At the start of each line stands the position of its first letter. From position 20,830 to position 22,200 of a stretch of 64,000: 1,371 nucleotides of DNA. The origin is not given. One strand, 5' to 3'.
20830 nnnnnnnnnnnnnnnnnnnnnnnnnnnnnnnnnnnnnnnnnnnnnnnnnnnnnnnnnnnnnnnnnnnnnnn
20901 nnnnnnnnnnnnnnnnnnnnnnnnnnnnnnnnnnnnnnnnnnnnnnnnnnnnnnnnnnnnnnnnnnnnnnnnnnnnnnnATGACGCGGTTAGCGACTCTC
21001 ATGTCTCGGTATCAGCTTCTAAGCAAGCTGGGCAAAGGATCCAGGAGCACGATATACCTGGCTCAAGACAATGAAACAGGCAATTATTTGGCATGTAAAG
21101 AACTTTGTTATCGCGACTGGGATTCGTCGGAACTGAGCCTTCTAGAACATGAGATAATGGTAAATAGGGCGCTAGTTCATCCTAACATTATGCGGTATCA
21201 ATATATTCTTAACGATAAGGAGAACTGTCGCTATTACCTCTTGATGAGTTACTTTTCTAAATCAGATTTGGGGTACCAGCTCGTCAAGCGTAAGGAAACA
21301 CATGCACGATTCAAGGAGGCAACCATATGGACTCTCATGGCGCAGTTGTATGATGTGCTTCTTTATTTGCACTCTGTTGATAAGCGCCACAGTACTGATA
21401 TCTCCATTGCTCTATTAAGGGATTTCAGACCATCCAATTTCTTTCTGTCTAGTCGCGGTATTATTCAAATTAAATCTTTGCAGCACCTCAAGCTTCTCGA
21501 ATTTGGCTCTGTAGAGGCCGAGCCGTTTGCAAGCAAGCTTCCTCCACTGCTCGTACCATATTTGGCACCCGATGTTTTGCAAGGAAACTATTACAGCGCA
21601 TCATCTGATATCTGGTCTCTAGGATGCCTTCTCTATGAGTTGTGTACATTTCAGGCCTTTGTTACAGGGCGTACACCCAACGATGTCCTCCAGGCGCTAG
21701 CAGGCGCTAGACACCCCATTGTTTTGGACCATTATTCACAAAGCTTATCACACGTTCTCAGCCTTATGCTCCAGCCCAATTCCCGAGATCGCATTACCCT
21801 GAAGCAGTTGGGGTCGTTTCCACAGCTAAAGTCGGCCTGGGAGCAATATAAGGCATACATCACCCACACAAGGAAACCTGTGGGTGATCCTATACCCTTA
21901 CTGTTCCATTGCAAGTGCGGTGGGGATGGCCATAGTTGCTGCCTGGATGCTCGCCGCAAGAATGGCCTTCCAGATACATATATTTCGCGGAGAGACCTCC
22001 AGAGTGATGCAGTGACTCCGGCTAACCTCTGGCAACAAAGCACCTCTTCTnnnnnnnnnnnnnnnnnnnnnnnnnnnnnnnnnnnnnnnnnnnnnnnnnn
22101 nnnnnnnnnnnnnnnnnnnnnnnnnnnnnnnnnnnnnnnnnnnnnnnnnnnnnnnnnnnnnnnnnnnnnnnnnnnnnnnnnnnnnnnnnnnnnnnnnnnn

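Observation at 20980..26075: A tandem pair of Nek-like pseudokinases share a post-kinase Cys motif.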

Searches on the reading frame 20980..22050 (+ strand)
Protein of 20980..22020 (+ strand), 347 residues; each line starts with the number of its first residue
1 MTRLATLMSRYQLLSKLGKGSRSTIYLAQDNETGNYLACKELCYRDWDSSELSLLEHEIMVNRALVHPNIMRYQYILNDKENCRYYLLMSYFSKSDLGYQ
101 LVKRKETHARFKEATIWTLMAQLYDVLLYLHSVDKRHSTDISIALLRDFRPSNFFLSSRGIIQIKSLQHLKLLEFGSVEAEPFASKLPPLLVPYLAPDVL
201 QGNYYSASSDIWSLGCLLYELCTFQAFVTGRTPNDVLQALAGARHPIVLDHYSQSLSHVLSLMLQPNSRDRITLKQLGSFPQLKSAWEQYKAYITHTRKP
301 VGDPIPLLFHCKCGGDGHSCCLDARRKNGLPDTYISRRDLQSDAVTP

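Call 6: find_homologous_proteins(query=window:20980-22011:+, max_evalue=0.00001)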
Query window:20980-22011:+ (344 aa): 28 proteins with E <= 0.00001 among 1163 candidates.
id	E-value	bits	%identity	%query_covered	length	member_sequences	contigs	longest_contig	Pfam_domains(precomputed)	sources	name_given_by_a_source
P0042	6.5e-18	83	25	79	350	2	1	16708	PF07714.24,PF00069.32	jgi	jgi:NIMA (never in mitosis gene a)-related kinase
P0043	5.5e-17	80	26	77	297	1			PF07714.24,PF00069.32,PF12330.15,PF14531.13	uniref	uniref:NEK6-subfamily protein kinase n=1 Tax=Clastoptera arizonana TaxID=38151 RepID=A0A1B6EH06_9HEM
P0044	8.3e-16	76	25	77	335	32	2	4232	PF07714.24,PF00069.32,PF14531.13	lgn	-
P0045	2.2e-13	68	26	78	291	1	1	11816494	PF07714.24,PF00069.32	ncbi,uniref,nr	ncbi:unnamed protein product [Bursaphelenchus okinawaensis]|uniref:non-specific serine/threonine pro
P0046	2.2e-13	68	29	65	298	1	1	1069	PF07714.24,PF00069.32,PF03109.23,PF14531.13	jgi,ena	-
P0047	2.5e-12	65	24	66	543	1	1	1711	PF07714.24,PF00069.32,PF14531.13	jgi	jgi:serine/threonine protein kinase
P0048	1.1e-10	59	27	90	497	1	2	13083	PF07714.24,PF00069.32,PF21127.5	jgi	jgi:serine/threonine protein kinase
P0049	2.9e-10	58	25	76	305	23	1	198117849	PF07714.24,PF00069.32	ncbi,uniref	ncbi:serine/threonine-protein kinase 16 isoform X1 [Mobula birostris]|uniref:serine/threonine-protei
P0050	1.9e-9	55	26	68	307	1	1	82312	PF07714.24,PF00069.32,PF03109.23,PF01636.30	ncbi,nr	ncbi:MAG TPA: serine/threonine-protein kinase, partial [Thermoanaerobaculia bacterium]|nr:serine/thr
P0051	3.1e-9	55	26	66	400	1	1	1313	PF07714.24,PF00069.32,PF03109.23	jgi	jgi:eukaryotic-like serine/threonine-protein kinase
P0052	1.1e-8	53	27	68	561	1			PF07714.24,PF00069.32,PF01636.30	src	-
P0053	2.2e-8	52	26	78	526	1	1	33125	PF07714.24,PF00069.32,PF03109.23,PF04052.19,PF14531.13,PF01636.30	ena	-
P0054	3.2e-8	51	32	65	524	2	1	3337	PF13405.13,PF06293.21,PF07714.24,PF00069.32,PF13499.13,PF13833.13,PF00036.39,PF17667.8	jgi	jgi:calcium-dependent protein kinase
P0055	3.5e-8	51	26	67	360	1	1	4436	PF07714.24,PF00069.32,PF03109.23,PF01636.30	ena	-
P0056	9.6e-8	50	27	78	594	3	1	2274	PF07714.24,PF00069.32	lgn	-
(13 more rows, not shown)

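Call 13: search_solved_structures(query=window:20980-22020:+, show_alignments=2, max_evalue=1e-10)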
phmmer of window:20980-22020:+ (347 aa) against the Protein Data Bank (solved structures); distinct sequences matched with E-value up to 1e-10: 339 (the best 60 are shown).
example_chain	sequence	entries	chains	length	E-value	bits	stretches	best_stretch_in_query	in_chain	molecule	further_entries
4apc_A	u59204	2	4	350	4.8e-27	98.2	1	8-275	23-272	SERINE/THREONINE-PROTEIN KINASE NEK1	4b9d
4a4x_A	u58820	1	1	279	1e-25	93.8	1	10-277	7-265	SERINE/THREONINE-PROTEIN KINASE NEK2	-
2jav_A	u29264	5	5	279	1e-25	93.8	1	10-277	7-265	SERINE/THREONINE-PROTEIN KINASE NEK2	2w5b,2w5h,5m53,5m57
2w5a_A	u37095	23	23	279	1e-25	93.8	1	10-277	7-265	SERINE/THREONINE-PROTEIN KINASE NEK2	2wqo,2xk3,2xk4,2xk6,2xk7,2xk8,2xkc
6tm5_Q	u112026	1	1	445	2.3e-25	92.7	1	10-282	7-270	Serine/threonine-protein kinase Nek2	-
6tm5_S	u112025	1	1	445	2.3e-25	92.6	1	10-282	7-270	Serine/threonine-protein kinase Nek2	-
8ej4_K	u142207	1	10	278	1.4e-20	76.9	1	8-271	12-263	Serine/threonine-protein kinase Nek7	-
9nfq_C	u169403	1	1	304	1.9e-20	76.5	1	8-271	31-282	Serine/threonine-protein kinase Nek7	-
9h59_C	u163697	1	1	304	1.9e-20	76.5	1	8-271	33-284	Serine/threonine-protein kinase Nek7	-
2wqm_A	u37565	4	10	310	2e-20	76.4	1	8-271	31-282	SERINE/THREONINE-PROTEIN KINASE NEK7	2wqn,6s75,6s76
8ws0_A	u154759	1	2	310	3.1e-20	75.8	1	8-271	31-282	Serine/threonine-protein kinase Nek7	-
6npy_B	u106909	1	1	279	3.7e-20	75.5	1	11-271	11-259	Interferon-induced, double-stranded RNA-activated protein kinase,Serine/threonine-protein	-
6s73_A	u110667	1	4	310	5.5e-20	74.9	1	8-271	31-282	Serine/threonine-protein kinase Nek7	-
5de2_A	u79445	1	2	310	5.8e-20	74.9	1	8-271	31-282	Serine/threonine-protein kinase Nek7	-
8ws1_A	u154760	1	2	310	9.2e-20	74.2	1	8-271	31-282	Serine/threonine-protein kinase Nek7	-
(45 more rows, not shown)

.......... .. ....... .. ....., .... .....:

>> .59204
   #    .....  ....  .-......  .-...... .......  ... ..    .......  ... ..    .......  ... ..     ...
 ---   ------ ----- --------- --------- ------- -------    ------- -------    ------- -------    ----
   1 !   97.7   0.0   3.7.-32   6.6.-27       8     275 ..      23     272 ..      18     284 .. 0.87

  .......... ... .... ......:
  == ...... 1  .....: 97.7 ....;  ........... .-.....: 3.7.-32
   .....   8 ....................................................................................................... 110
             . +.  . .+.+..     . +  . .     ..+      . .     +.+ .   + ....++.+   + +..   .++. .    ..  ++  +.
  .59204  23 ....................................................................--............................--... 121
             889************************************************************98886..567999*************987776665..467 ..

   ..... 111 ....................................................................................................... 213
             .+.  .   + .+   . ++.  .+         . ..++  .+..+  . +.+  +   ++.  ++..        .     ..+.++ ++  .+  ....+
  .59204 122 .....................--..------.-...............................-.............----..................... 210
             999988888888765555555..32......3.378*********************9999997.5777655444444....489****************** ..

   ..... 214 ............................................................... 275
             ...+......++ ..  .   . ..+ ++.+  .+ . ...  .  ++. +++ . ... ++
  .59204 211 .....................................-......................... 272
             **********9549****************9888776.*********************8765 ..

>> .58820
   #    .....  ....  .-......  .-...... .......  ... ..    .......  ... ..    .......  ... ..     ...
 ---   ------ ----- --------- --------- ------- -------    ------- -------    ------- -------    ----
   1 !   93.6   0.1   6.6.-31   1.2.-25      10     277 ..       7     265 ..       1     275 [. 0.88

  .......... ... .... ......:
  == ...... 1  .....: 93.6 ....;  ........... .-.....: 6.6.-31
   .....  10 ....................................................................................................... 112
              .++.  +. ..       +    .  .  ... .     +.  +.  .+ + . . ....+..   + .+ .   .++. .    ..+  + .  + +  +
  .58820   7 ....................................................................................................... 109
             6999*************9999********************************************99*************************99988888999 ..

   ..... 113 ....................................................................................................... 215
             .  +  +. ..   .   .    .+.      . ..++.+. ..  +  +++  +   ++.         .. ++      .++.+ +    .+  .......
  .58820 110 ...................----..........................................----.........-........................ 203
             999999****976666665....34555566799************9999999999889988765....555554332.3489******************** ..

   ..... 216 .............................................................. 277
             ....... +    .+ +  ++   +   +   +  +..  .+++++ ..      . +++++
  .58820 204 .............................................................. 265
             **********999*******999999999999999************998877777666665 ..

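Call 21: search_protein_representatives(alignment_id=A3)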
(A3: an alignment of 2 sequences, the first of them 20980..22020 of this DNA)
Query: 2 sequences, 357 profile positions. Proteins with E-value up to 0.001 (for the whole library): 204054; up to 1e-10: 19262; up to 1e-30: 193. The best 150 are listed.
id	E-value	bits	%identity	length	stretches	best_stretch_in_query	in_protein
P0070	2.0e-184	629.1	-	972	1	1-354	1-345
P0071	6.4e-150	515.6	-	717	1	1-357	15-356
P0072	7.0e-93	327.9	-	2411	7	7-295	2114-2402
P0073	3.3e-54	200.7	-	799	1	1-300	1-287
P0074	5.6e-53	196.7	-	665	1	5-322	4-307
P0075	1.8e-52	195.0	-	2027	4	10-295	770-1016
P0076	4.4e-47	177.3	-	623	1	7-305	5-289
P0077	2.6e-45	171.4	-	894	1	5-301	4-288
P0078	1.6e-43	165.6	-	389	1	9-293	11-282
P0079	2.7e-43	164.9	-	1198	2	12-295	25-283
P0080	3.9e-43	164.3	-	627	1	10-299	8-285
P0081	6.0e-43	163.7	-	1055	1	8-292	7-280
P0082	8.0e-43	163.3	-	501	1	7-286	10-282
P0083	1.4e-41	159.2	-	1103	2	31-293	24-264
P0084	2.1e-41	158.6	-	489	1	5-293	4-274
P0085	2.2e-41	158.6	-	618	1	3-293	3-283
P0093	2.9e-39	151.6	-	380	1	5-292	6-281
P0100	1.4e-38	149.3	-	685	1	11-312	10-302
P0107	6.4e-38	147.1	-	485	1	17-300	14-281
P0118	7.2e-37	143.7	-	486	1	8-297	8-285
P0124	2.4e-36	142.0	-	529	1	6-330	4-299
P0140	2.0e-35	138.9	-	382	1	6-335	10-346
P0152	1.5e-34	136.0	-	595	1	5-333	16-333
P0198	2.0e-32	129.1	-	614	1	11-312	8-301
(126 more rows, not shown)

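Call 24: list_cluster_members(proteins=[P0072, P0073, P0074, P0076, P0077, P0124, P0140, P0152, P0078, P0080])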
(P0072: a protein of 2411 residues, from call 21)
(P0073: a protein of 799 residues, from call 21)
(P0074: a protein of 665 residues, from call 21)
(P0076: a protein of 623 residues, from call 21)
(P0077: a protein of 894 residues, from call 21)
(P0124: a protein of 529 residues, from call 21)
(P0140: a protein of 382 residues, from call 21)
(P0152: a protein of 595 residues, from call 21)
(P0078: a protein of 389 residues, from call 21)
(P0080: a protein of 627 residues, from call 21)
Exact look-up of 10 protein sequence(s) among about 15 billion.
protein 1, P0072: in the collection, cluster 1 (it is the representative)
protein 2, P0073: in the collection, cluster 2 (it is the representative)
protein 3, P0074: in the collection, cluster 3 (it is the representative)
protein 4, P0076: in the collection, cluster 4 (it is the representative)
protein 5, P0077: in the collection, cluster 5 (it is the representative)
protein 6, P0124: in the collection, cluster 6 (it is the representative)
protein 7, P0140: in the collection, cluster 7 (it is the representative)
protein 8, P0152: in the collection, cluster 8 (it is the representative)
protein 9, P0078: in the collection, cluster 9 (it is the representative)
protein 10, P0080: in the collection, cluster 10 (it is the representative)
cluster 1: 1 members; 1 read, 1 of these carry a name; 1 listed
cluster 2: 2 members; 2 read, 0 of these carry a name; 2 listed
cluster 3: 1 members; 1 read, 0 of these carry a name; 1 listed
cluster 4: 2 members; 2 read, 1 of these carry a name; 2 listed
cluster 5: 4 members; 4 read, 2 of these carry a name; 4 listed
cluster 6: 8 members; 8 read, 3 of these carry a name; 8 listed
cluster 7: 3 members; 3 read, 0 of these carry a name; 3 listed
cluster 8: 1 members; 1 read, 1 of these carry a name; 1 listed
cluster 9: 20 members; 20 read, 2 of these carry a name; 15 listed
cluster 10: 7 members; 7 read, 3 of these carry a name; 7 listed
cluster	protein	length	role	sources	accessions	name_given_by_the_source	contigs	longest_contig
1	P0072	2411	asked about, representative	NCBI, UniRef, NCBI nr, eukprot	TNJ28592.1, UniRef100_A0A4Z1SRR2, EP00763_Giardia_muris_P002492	Kinase, NEK [Giardia muris] | non-specific serine/threonine protein kinase n=1 Tax=Giardia muris TaxID=5742 ... | TNJ28592.1 Kinase, NEK [Giardia muris]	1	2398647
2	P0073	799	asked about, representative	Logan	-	-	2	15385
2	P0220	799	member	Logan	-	-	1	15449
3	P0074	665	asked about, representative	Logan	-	-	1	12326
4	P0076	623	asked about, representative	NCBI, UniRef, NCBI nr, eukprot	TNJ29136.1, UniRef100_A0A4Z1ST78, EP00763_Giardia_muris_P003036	Kinase, NEK [Giardia muris] | non-specific serine/threonine protein kinase n=1 Tax=Giardia muris TaxID=5742 ... | TNJ29136.1 Kinase, NEK [Giardia muris]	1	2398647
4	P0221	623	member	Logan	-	-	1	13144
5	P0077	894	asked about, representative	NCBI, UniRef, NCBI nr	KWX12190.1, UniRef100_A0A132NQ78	Serine/threonine protein kinase [Giardia duodenalis assemblage B] | non-specific serine/threonine protein kinase n=1 Tax=Giardia duodenalis assemblage B ... | Serine/threonine protein kinase [Giardia intestinalis assemblage B]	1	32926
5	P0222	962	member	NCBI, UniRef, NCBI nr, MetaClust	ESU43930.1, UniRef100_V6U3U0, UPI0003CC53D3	Serine/threonine protein kinase [Giardia duodenalis] | non-specific serine/threonine protein kinase n=1 Tax=Giardia intestinalis TaxID=5741 ... | Serine/threonine protein kinase [Giardia intestinalis]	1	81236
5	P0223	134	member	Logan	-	-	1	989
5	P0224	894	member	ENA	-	-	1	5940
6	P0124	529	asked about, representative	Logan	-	-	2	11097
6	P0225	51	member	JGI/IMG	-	dihydroxy-acid dehydratase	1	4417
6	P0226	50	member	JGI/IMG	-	dihydroxy-acid dehydratase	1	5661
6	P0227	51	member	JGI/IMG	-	dihydroxy-acid dehydratase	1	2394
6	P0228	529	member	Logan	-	-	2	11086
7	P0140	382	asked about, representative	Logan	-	-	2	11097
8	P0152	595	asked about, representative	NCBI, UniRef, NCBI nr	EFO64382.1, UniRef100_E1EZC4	Kinase, NEK [Giardia lamblia P15] | non-specific serine/threonine protein kinase n=1 Tax=Giardia intestinalis (strain P15) ...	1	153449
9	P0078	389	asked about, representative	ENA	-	-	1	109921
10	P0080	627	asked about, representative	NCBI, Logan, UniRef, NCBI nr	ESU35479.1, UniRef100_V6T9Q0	Serine/threonine-protein kinase NEK [Giardia duodenalis] | non-specific serine/threonine protein kinase n=1 Tax=Giardia intestinalis TaxID=5741 ... | Serine/threonine-protein kinase NEK [Giardia intestinalis]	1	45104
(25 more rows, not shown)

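Call 25: find_encoding_contigs(protein=P0124, flank=10000, max_places=3)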
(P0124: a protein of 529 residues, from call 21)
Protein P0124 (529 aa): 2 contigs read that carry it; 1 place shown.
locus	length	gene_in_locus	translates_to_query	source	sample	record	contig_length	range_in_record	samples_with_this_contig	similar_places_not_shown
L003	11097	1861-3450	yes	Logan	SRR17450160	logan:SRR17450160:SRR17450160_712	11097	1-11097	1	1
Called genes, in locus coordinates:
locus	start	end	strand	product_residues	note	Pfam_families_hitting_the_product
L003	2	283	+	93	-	?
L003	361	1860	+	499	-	PF01154:HMG_CoA_synt_N, PF08540:HMG_CoA_synt_C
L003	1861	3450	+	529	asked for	PF00069:Pkinase, PF07714:PK_Tyr_Ser-Thr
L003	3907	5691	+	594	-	PF00069:Pkinase, PF07714:PK_Tyr_Ser-Thr (weak)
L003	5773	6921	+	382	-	PF00069:Pkinase, PF07714:PK_Tyr_Ser-Thr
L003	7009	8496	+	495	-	PF00069:Pkinase, PF07714:PK_Tyr_Ser-Thr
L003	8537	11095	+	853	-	?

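Call 26: find_encoding_contigs(protein=P0073, flank=10000, max_places=3)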
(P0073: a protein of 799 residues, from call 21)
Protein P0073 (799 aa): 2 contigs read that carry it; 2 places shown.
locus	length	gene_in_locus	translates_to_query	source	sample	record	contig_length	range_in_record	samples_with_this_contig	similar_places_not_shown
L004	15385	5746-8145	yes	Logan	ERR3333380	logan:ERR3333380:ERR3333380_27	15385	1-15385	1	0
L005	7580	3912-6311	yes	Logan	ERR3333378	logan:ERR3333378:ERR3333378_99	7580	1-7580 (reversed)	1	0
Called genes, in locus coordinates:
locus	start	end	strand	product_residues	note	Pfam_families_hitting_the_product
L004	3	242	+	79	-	?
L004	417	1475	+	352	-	-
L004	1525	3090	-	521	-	PF00155:Aminotran_1_2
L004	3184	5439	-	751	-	-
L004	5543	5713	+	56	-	-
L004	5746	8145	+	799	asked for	PF00069:Pkinase, PF07714:PK_Tyr_Ser-Thr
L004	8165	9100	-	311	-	-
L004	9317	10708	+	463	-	-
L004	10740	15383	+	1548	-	?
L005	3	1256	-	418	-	?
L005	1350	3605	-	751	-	-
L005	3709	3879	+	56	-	-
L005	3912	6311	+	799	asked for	PF00069:Pkinase, PF07714:PK_Tyr_Ser-Thr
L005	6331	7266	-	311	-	-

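Call 27: find_encoding_contigs(protein=P0074, flank=10000, max_places=3)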
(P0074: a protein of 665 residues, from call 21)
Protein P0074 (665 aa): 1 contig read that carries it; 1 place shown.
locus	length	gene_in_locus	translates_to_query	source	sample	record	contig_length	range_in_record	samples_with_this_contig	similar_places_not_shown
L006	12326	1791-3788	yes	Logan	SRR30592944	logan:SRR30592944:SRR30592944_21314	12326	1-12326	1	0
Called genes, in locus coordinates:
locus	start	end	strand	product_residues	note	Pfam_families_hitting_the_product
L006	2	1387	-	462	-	?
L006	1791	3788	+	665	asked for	PF00069:Pkinase, PF07714:PK_Tyr_Ser-Thr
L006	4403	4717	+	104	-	-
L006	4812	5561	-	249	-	-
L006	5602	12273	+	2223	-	PF00023:Ank (faint), PF12796:Ank_2, PF13606:Ank_3 (faint), PF13637:Ank_4 (faint), PF13857:Ank_5 (faint), PF23745:ANK_LRRK2 (faint), PF12796:Ank_2, PF13920:zf-C3HC4_3, +1 more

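Call 42: search_protein_families(library=pfam, proteins=[P0073, P0074, P0124, P0140, P0152, P0198], max_evalue=10)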
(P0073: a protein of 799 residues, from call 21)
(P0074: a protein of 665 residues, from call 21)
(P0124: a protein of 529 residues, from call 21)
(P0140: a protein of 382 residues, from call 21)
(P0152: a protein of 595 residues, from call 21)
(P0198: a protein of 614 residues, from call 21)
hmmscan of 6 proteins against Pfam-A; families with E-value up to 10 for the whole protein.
P0073 (799 aa): 5 families
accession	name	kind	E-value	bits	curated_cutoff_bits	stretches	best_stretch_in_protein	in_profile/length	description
PF00069.31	Pkinase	-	3.2e-45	155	31.7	1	10-275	1-262/263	Protein kinase domain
PF07714.23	PK_Tyr_Ser-Thr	-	2.1e-26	93.3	23.1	1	11-272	2-256/258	Protein tyrosine and serine/threonine kinase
PF14531.12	Kinase-like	-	0.0054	16.5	25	1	143-215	166-246/289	Kinase-like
PF17302.8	DUF5351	-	0.15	12.8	27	1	319-331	16-28/29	Family of unknown function (DUF5351)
PF15777.11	Anti-TRAP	-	8.9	6.8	32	0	322-344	12-44/59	Tryptophan RNA-binding attenuator protein inhibitory protein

P0074 (665 aa): 3 families
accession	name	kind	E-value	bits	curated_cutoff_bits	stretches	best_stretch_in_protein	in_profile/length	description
PF00069.31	Pkinase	-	1.7e-48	165.8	31.7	1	10-274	1-261/263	Protein kinase domain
PF07714.23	PK_Tyr_Ser-Thr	-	8.1e-24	84.8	23.1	1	11-271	2-255/258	Protein tyrosine and serine/threonine kinase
PF14531.12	Kinase-like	-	3e-05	23.9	25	1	143-215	166-245/289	Kinase-like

P0124 (529 aa): 3 families
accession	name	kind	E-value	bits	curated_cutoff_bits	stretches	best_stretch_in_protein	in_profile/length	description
PF00069.31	Pkinase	-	1.4e-19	71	31.7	1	30-271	20-262/263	Protein kinase domain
PF07714.23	PK_Tyr_Ser-Thr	-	1e-11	45.1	23.1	1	28-255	21-243/258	Protein tyrosine and serine/threonine kinase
PF10267.14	Tmemb_cc2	-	0.19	11.3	32.8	1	403-509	102-206/397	Predicted transmembrane and coiled-coil 2 protein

P0140 (382 aa): 4 families
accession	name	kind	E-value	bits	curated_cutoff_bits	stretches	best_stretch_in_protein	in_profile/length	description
PF00069.31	Pkinase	-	2.2e-17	63.7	31.7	1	27-287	13-259/263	Protein kinase domain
PF07714.23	PK_Tyr_Ser-Thr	-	1.5e-10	41.2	23.1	1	57-286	46-255/258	Protein tyrosine and serine/threonine kinase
PF07189.16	SF3b10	-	0.12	13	27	1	64-86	37-59/78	Splicing factor 3B subunit 10 (SF3b10)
PF10579.15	Rapsyn_N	-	0.24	11.9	23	1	168-200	44-76/80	Rapsyn N-terminal myristoylation and linker region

P0152 (595 aa): 4 families
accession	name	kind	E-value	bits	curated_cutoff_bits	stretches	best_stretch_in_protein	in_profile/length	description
PF00069.31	Pkinase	-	1.3e-17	64.5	31.7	1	22-285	1-258/263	Protein kinase domain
PF07714.23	PK_Tyr_Ser-Thr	-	0.00018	21.3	23.1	1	29-285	16-255/258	Protein tyrosine and serine/threonine kinase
PF14531.12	Kinase-like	-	0.0017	18.1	25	1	50-105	137-195/289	Kinase-like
PF17614.7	FPV060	-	0.11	12.4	27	1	312-381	87-155/188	Viral CC-type chemokine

P0198 (614 aa): 5 families
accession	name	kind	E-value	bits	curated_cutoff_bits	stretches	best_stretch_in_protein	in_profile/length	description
PF00069.31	Pkinase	-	8.9e-65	219.1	31.7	1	8-276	1-261/263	Protein kinase domain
PF07714.23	PK_Tyr_Ser-Thr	-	6.9e-38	130.9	23.1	1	13-274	6-256/258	Protein tyrosine and serine/threonine kinase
PF14531.12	Kinase-like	-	2.7e-05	24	25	1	134-225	166-253/289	Kinase-like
PF03109.22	ABC1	-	0.0034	17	22.9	1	74-165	135-219/244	ABC1 atypical kinase-like domain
PF17667.7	Pkinase_fungal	-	0.066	12.4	24.1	1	134-210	308-380/387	Fungal protein kinase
